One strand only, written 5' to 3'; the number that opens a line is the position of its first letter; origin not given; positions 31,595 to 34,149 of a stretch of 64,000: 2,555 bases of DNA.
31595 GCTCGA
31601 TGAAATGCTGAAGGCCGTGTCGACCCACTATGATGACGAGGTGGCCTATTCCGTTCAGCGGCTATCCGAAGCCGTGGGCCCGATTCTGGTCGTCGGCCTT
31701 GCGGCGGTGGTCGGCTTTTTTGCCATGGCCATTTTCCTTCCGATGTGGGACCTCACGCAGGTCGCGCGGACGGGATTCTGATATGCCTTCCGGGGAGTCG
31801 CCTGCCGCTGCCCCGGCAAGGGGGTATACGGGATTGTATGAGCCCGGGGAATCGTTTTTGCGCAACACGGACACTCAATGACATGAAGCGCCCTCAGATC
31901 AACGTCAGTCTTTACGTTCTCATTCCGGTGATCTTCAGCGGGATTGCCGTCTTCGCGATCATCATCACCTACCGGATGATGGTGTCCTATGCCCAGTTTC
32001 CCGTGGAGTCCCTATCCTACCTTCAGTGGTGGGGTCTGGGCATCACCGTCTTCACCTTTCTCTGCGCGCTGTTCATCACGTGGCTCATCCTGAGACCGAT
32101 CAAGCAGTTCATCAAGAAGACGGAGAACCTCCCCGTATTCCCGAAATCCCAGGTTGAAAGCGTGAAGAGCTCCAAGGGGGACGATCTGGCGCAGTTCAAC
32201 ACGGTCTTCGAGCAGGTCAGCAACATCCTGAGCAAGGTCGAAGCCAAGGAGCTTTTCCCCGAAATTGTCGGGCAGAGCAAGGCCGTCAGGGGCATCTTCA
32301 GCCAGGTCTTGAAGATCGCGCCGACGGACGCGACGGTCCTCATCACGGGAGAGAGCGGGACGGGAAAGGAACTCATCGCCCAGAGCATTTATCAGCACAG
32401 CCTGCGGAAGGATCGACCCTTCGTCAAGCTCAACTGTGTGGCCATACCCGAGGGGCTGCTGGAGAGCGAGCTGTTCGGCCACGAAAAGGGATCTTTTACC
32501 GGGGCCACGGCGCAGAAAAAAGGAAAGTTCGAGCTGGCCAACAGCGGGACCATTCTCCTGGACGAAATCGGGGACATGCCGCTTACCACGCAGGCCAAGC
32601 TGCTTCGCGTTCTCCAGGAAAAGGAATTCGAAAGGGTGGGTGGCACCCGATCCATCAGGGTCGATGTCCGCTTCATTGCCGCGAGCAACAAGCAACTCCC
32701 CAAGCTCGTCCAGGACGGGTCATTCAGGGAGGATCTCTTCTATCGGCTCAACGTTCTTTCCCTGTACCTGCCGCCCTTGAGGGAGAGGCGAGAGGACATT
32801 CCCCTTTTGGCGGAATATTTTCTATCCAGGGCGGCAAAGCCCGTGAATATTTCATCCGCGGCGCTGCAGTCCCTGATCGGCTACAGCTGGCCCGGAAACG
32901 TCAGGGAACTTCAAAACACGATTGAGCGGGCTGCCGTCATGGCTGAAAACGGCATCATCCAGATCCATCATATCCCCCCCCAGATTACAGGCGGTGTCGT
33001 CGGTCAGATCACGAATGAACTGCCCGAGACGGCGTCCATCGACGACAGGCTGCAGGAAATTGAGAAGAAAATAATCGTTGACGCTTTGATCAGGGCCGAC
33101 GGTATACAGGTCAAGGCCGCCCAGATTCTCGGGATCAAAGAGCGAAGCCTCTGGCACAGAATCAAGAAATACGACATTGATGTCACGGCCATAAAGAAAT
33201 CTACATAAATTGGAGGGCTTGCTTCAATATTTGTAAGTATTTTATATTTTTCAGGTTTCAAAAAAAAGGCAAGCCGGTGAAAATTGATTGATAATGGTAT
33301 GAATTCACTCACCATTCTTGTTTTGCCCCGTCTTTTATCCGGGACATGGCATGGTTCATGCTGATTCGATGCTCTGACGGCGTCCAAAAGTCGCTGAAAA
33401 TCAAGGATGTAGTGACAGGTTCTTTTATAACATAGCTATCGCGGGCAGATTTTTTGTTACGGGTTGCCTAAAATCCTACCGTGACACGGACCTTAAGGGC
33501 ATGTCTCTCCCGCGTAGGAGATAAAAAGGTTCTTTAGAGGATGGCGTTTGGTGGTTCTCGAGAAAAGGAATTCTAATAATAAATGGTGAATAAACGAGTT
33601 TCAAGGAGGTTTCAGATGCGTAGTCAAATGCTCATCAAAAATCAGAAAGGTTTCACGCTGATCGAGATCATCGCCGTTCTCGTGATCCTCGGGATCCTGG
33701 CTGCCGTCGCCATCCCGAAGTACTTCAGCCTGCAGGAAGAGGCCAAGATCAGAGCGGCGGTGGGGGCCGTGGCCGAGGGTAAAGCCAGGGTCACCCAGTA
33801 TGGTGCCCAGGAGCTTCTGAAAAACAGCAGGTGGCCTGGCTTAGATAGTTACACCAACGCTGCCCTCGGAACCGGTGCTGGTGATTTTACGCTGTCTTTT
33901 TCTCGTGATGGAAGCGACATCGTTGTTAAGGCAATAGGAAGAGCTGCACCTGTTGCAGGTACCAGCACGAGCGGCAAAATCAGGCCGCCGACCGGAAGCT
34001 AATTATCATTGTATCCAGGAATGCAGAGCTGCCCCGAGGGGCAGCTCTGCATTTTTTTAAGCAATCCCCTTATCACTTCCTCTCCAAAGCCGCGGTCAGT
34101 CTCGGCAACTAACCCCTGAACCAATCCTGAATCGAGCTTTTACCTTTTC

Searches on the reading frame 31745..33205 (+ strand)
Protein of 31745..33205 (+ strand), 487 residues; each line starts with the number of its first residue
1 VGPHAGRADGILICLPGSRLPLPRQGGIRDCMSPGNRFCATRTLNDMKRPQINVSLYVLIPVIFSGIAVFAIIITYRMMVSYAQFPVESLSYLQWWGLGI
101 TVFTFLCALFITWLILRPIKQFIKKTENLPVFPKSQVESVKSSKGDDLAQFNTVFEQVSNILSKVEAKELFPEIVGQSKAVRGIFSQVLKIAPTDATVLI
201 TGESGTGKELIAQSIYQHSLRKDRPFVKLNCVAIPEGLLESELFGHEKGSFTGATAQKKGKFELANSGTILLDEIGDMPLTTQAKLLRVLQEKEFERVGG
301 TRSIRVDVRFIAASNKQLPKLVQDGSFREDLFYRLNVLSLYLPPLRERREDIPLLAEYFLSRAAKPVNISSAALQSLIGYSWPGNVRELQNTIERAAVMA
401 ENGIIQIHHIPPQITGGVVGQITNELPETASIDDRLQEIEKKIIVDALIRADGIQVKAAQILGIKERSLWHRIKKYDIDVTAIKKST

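Call 49: search_protein_families(library=pfam, proteins=[window:31745-33205:+], max_evalue=0.0001)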
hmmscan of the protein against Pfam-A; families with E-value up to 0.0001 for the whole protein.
window:31745-33205:+ (487 aa): 5 families
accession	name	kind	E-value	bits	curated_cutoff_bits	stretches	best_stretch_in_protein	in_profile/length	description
PF00158.32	Sigma54_activat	-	9e-72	240.7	20.2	1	174-340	1-167/168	Sigma-54 interaction domain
PF25601.1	AAA_lid_14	-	1.1e-24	86.5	27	1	346-416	1-76/87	AAA+ ATPase lid domain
PF14532.12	Sigma54_activ_2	-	2.4e-20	73.6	25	1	175-345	1-138/138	Sigma-54 interaction domain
PF02954.25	HTH_8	-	3.4e-10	39.9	22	1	436-476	2-42/42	Bacterial regulatory protein, Fis family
PF07728.20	AAA_5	-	5e-08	33.5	22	1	198-317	2-124/139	AAA domain (dynein-related subfamily)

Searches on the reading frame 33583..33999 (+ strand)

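Call 49: search_protein_families(library=pfam, proteins=[window:33583-33999:+], max_evalue=0.0001)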
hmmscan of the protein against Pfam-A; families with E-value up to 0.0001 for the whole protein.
window:33583-33999:+ (139 aa): 1 family
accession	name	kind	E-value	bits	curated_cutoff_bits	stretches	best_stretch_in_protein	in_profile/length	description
PF07963.17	N_methyl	-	1.6e-09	37.4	21.2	1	19-44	2-27/27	Prokaryotic N-terminal methylation motif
